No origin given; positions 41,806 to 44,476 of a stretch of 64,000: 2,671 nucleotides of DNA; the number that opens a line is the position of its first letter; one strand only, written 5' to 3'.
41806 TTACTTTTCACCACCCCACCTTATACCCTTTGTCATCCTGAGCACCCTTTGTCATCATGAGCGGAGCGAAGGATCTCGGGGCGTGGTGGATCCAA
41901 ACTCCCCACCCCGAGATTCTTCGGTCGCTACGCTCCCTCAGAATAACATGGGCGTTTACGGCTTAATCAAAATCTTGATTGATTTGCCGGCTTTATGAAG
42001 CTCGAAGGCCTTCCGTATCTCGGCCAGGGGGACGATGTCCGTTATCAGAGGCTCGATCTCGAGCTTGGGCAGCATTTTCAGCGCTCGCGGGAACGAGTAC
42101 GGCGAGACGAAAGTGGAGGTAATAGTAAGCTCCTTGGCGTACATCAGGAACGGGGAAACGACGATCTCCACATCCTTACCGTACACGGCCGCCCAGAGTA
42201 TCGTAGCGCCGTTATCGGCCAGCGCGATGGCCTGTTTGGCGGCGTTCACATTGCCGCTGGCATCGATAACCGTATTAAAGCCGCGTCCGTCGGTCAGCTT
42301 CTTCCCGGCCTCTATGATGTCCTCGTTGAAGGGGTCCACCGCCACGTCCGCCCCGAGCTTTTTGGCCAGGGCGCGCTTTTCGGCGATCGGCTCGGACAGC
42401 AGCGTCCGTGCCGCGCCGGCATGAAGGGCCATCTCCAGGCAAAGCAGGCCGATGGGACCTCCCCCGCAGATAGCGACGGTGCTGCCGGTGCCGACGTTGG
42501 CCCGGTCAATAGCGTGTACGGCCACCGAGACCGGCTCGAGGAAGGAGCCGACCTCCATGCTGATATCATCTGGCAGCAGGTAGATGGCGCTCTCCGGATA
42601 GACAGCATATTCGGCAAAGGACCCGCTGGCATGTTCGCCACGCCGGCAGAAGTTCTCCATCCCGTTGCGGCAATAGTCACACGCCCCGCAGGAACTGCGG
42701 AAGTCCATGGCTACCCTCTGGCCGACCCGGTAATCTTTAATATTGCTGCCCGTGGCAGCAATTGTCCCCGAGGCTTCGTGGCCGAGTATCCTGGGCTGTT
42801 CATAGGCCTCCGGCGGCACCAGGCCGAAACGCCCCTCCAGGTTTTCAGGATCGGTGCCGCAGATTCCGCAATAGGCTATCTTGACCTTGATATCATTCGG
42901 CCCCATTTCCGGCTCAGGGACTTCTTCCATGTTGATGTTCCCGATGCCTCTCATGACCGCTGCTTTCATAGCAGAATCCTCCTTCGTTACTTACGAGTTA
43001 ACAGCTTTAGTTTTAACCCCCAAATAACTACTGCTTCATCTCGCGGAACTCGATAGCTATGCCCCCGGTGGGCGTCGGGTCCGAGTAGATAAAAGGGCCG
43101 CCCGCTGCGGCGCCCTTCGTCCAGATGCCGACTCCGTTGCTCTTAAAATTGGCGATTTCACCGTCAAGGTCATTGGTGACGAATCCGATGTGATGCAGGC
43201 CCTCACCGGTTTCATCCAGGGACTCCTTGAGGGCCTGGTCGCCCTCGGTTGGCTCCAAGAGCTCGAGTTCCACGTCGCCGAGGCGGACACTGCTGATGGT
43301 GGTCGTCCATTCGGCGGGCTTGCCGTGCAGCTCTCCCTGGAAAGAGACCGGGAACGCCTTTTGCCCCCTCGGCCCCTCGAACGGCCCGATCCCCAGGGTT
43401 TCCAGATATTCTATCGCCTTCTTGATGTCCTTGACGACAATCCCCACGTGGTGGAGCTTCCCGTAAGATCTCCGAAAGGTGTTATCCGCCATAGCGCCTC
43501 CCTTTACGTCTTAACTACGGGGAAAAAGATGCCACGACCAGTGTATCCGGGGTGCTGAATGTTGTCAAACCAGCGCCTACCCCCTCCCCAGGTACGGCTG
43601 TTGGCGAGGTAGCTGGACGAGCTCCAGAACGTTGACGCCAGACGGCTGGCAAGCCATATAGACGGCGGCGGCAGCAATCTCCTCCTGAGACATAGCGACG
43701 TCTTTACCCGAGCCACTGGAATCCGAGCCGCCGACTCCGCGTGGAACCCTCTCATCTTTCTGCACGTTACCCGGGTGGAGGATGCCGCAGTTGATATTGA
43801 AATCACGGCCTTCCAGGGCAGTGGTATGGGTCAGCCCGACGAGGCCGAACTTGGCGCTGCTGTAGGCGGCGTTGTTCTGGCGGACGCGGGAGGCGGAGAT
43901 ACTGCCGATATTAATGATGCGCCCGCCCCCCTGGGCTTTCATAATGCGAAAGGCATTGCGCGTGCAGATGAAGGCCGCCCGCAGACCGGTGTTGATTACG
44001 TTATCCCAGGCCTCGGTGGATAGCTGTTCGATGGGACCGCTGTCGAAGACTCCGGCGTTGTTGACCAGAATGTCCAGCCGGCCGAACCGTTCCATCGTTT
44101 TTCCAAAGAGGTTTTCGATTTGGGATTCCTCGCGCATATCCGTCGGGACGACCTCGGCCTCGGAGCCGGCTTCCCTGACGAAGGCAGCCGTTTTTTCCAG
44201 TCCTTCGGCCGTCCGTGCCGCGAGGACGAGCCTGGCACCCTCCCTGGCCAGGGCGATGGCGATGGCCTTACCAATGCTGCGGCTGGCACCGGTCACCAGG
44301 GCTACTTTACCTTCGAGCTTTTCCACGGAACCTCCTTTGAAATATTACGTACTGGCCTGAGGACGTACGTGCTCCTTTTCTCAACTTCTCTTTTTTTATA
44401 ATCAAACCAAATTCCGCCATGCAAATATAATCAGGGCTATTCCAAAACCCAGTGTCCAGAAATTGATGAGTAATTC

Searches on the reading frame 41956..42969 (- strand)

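Call 10: search_protein_families(library=pfam, proteins=[window:41956-42969:-])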
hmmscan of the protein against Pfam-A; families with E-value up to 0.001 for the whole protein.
window:41956-42969:- (337 aa): 4 families
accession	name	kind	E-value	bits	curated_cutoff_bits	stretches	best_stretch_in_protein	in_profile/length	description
PF08240.17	ADH_N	-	3.2e-26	92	23.5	1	23-134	1-104/104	Alcohol dehydrogenase GroES-like domain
PF00107.32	ADH_zinc_N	-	6.9e-22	78.2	31.8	1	172-300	1-127/129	Zinc-binding dehydrogenase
PF16912.11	Glu_dehyd_C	-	2.8e-10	40.5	34.9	1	139-334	2-208/211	Glucose dehydrogenase C-terminus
PF13602.12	ADH_zinc_N_2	-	0.00031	22.1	27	1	205-330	1-128/134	Zinc-binding dehydrogenase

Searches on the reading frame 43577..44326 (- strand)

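Call 68: search_protein_families(library=pfam, proteins=[window:43577-44326:-])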
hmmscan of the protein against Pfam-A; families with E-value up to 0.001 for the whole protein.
window:43577-44326:- (249 aa): 4 families
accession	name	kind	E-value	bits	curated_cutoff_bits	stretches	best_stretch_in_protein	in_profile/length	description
PF00106.31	adh_short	-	8.9e-53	179.1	26.6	1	7-189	1-183/195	short chain dehydrogenase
PF13561.12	adh_short_C2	-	4.1e-43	148.1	27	1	13-226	1-218/236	Enoyl-(Acyl carrier protein) reductase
PF08659.16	KR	-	1.1e-12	48.7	22.6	1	9-162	3-156/180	KR domain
PF13460.12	NAD_binding_10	-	6.2e-06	26.6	27.2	1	13-225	1-181/184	NAD(P)H-binding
